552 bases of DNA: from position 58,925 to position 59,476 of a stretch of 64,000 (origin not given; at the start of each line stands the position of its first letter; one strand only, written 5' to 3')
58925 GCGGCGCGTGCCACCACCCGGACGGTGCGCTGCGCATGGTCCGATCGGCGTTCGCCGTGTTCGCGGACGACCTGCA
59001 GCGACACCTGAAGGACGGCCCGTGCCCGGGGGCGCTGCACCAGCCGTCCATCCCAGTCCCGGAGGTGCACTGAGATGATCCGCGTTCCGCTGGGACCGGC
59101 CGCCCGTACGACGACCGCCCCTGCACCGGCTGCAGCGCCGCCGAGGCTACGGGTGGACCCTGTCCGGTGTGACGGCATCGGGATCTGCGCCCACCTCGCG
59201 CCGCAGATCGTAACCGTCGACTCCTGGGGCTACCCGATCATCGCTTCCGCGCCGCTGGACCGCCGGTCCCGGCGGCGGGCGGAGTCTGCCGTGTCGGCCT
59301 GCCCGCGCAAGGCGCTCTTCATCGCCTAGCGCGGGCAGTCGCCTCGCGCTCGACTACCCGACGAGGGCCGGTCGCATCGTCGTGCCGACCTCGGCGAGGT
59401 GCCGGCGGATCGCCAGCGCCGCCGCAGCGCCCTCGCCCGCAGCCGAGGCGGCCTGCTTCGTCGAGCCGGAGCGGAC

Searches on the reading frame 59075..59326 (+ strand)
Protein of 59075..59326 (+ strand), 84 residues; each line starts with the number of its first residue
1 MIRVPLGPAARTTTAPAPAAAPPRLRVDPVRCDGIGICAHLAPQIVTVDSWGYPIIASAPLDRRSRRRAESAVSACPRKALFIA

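Call 3: search_protein_families(library=pfam, proteins=[window:59075-59326:+], max_evalue=0.1)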
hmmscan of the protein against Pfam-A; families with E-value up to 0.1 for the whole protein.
window:59075-59326:+ (84 aa): 4 families
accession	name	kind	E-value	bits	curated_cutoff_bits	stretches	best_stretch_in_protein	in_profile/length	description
PF13459.11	Fer4_15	-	2e-09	38.5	22.4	1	26-83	2-66/66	4Fe-4S single cluster domain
PF13370.11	Fer4_13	-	0.00016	22.7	24.5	1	27-80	1-55/58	4Fe-4S single cluster domain of Ferredoxin I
PF00037.32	Fer4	-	0.049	13.9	21.1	0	26-39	2-15/24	4Fe-4S binding domain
PF06902.16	Fer4_19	-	0.073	13.6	24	1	32-81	15-59/64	Divergent 4Fe-4S mono-cluster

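Call 25: search_protein_families(library=ncbifam, proteins=[window:59075-59326:+], max_evalue=1)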
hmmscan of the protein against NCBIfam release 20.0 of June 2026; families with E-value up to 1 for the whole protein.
window:59075-59326:+ (84 aa): 1 family
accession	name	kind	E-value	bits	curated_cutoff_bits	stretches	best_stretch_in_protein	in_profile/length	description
NF042987.1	OGOR_delta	exception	0.14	12.3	125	1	25-46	26-47/89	2-oxoglutarate ferredoxin oxidoreductase subunit delta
